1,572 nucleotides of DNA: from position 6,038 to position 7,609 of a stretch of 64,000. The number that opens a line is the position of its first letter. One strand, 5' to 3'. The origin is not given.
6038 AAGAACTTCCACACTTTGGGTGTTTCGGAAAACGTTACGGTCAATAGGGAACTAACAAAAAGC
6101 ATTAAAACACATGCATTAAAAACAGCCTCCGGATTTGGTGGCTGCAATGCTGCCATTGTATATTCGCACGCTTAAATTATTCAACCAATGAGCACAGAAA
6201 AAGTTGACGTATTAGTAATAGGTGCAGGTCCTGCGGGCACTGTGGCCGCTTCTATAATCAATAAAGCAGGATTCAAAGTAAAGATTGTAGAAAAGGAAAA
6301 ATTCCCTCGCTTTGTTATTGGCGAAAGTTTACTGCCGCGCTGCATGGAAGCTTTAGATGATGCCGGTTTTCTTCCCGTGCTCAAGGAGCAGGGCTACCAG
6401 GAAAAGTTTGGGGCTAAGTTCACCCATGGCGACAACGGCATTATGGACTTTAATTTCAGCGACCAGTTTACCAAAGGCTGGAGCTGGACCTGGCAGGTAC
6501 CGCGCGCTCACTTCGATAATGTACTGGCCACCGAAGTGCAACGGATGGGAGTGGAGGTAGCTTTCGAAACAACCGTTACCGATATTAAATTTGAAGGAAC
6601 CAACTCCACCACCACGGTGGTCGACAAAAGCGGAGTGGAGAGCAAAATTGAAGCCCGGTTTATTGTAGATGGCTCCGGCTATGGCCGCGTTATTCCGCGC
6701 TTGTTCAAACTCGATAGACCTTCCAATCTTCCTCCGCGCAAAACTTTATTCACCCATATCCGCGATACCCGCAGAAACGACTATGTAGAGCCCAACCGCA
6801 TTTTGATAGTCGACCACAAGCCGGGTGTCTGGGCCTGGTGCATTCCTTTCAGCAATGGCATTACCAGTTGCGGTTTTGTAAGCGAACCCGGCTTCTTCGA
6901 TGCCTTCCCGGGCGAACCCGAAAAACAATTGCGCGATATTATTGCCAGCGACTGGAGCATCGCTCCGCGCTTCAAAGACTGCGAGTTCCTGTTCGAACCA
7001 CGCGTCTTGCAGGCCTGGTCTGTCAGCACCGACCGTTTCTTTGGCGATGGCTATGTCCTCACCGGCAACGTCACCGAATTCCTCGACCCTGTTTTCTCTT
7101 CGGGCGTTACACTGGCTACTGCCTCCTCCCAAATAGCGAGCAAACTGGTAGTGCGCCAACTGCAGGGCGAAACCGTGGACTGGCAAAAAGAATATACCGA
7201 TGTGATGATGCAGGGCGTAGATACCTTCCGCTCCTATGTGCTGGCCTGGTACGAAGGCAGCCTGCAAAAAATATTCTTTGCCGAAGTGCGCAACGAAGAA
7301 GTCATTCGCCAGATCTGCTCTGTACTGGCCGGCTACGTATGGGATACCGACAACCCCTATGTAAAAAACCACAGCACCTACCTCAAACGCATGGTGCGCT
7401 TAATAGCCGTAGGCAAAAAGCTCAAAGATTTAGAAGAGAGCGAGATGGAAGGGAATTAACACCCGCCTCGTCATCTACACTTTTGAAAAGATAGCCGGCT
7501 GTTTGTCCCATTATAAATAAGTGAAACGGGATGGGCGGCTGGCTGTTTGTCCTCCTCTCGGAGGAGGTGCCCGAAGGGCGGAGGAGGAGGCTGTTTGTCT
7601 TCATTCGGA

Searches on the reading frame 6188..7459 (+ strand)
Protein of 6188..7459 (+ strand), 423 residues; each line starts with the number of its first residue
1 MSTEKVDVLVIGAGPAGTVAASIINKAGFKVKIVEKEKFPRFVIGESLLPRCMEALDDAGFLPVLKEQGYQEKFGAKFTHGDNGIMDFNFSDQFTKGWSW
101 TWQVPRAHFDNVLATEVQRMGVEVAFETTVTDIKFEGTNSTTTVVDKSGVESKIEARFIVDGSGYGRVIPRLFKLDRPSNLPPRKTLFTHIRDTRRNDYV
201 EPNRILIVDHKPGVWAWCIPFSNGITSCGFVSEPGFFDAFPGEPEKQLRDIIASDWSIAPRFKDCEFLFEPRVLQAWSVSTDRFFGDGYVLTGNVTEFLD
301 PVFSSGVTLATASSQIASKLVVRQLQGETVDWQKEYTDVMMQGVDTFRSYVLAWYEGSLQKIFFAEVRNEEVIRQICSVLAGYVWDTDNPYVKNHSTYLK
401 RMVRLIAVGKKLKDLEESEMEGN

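Call 11: search_protein_families(library=pfam, proteins=[window:6188-7459:+], max_evalue=0.001)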
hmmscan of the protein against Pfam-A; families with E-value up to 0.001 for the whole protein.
window:6188-7459:+ (423 aa): 12 families
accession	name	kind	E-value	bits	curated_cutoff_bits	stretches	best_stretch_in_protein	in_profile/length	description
PF04820.20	Trp_halogenase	-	2.9e-21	76.3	21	2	93-370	144-403/458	Tryptophan halogenase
PF01494.25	FAD_binding_3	-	3.2e-19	69.8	22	1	5-164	1-158/349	FAD binding domain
PF12831.13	FAD_oxidored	-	6.6e-13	49.2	27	1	7-169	1-150/416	FAD dependent oxidoreductase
PF07992.20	Pyr_redox_2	-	1.6e-08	34.8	26.1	1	7-38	2-33/291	Pyridine nucleotide-disulphide oxidoreductase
PF00890.30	FAD_binding_2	-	1.6e-08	34.7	20.4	1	7-38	1-32/414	FAD binding domain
PF01266.30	DAO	-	3e-08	34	27.9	0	102-247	144-285/353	FAD dependent oxidoreductase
PF03486.20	HI0933_like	-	4.1e-06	26.9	50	1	7-38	2-33/244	HI0933-like protein Rossmann domain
PF00070.33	Pyr_redox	-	1.1e-05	26.3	22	0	8-41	2-35/82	Pyridine nucleotide-disulphide oxidoreductase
PF05834.18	Lycopene_cycl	-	0.00011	21.8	23.4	0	7-36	1-32/380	Lycopene cyclase protein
PF13450.12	NAD_binding_8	-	0.00012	22.7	21.9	1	10-38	1-29/68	NAD(P)-binding Rossmann-like domain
PF01134.28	GIDA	-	0.00012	21.7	22.1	1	7-35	1-29/391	Glucose inhibited division protein A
PF01946.23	Thi4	-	0.00023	20.9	26.2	1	5-37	17-50/235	Thi4 family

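Call 14: find_encoding_contigs(protein=window:6188-7459:+, flank=10000, max_places=10)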
Protein window:6188-7459:+ (423 aa): 5 contigs read that carry it; 3 places shown.
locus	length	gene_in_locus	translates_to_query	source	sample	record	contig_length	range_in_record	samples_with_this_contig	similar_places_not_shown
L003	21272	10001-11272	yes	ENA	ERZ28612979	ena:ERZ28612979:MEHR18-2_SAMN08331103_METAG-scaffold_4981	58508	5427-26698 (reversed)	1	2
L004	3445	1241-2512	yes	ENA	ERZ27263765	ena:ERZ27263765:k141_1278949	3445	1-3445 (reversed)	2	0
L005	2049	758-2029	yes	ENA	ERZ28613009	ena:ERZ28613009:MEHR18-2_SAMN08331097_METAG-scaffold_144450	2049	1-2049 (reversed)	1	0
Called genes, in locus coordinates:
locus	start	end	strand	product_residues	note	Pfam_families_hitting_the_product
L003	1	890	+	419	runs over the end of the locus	PF12704:MacB_PCD, PF02687:FtsX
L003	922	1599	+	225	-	PF02463:SMC_N (weak), PF13175:AAA_15 (faint), PF00005:ABC_tran, PF13166:AAA_13 (faint), PF13304:AAA_21 (faint)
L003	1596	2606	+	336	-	PF06580:His_kinase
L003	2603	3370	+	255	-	PF00072:Response_reg, PF04397:LytTR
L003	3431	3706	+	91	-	PF11731:Cdd1, PF04994:TfoX_C (weak), PF21999:IMS_HHH_1 (weak)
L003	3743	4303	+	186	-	PF12867:DinB_2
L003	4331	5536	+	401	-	PF22020:RlmL_1st, PF02926:THUMP, PF01170:UPF0020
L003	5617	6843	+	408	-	PF00109:ketoacyl-synt, PF02801:Ketoacyl-synt_C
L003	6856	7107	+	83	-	PF00550:PP-binding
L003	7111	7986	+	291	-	PF03279:Lip_A_acyltrans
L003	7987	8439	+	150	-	PF22817:ApeP-like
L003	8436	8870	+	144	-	PF13279:4HBT_2, PF03061:4HBT (weak)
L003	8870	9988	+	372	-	PF00109:ketoacyl-synt, PF08545:ACP_syn_III (weak), PF02801:Ketoacyl-synt_C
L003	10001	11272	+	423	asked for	PF00070:Pyr_redox (faint), PF00890:FAD_binding_2 (faint), PF01266:DAO (faint), PF01494:FAD_binding_3, PF03486:HI0933_like (faint), PF04820:Trp_halogenase, PF12831:FAD_oxidored, PF04820:Trp_halogenase, +1 more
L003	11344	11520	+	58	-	-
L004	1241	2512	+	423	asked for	PF00070:Pyr_redox (faint), PF00890:FAD_binding_2 (faint), PF01266:DAO (faint), PF01494:FAD_binding_3, PF03486:HI0933_like (faint), PF04820:Trp_halogenase, PF12831:FAD_oxidored, PF04820:Trp_halogenase, +1 more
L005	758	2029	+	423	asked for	PF00070:Pyr_redox (faint), PF00890:FAD_binding_2 (faint), PF01266:DAO (faint), PF01494:FAD_binding_3, PF03486:HI0933_like (faint), PF04820:Trp_halogenase, PF12831:FAD_oxidored, PF04820:Trp_halogenase, +1 more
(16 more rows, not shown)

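Call 28: find_related_loci(query=window:6188-7459:+, collection=genome_contigs, flank=10000)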
Query window:6188-7459:+ (423 aa) in genome_contigs; peptide patterns used: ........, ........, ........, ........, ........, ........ (x = any residue, [..] = any of these).
221 stretches matched a pattern; 144 encode a relative of the query (tblastn E <= 1e-3); the best 80 are kept; 80 distinct loci.
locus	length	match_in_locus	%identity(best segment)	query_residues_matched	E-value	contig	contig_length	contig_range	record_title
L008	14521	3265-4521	93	1-419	0e+0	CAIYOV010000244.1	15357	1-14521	MAG: uncultured Bacteroidetes bacterium isolate LJ_bin-3609 genome assembly, contig: bin-3609:244/556, whole genome shot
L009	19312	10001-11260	92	1-420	0e+0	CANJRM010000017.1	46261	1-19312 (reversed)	MAG: Bacteroidetes bacterium isolate RH-23may17-600 genome assembly, contig: RH-23may17-C5420, whole genome shotgun sequ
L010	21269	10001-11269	91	1-423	0e+0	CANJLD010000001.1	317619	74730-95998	MAG: Bacteroidetes bacterium isolate RH-23may17-677 genome assembly, contig: RH-23may17-C105, whole genome shotgun seque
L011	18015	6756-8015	92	1-420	0e+0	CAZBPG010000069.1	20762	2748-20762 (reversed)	MAG TPA_asm: uncultured Chitinophaga sp. isolate binchicken_co16_317 genome assembly, contig: NODE_4280_length_20762_cov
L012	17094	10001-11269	90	1-423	0e+0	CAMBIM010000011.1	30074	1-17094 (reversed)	MAG: Chitinophaga pinensis isolate MiH-22jul19-236 genome assembly, contig: MiH-22jul19-C2691, whole genome shotgun sequ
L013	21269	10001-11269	88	1-423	0e+0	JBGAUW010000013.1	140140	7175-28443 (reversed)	MAG: Chitinophagales bacterium isolate MAG_MBR_H10.09 MBRH10-9_opera_contig_519, whole genome shotgun sequence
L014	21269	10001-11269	84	1-423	0e+0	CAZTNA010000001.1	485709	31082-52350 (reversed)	MAG TPA_asm: uncultured Chitinophaga sp. isolate SRP189682_co1_341 genome assembly, contig: NODE_1_length_485709_cov_10.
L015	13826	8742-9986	85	1-415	0e+0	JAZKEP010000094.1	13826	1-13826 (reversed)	MAG: Bacteroidota bacterium isolate DC_HB_02_SPN181219-bin040_1 DCHB02SPN_B040_1_000000000094, whole genome shotgun sequ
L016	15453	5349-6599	85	4-420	0e+0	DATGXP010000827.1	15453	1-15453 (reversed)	MAG TPA_asm: Chitinophagales bacterium isolate SMAG_U10612 k141_452249, whole genome shotgun sequence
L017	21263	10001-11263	84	1-420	0e+0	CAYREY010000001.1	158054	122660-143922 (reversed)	MAG TPA_asm: uncultured Chitinophaga sp. isolate SRP285395_co1_464 genome assembly, contig: NODE_62_length_158054_cov_19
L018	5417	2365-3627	83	1-420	0e+0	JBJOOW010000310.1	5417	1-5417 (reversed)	MAG: Bacteroidota bacterium isolate watershed3_2019_sw_WHONDRS-S19S_0084_B_bin.16 scaffold_561682, whole genome shotgun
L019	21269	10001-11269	83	1-423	0e+0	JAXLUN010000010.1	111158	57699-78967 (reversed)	MAG: Chitinophagales bacterium isolate STL-BAC31 C1.111.fa-10, whole genome shotgun sequence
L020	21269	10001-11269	79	1-423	0e+0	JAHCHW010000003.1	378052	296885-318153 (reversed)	MAG: Chitinophagales bacterium isolate TGS_BAC7 BAC7_3, whole genome shotgun sequence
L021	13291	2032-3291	79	1-420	0e+0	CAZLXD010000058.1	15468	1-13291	MAG TPA_asm: uncultured Chitinophaga sp. isolate binchicken_co16_334 genome assembly, contig: NODE_6415_length_15468_cov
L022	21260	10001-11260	80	2-421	0e+0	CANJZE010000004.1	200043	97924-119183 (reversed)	MAG: Bacteroidetes bacterium isolate RH-26jul17-168 genome assembly, contig: RH-26jul17-C87, whole genome shotgun sequen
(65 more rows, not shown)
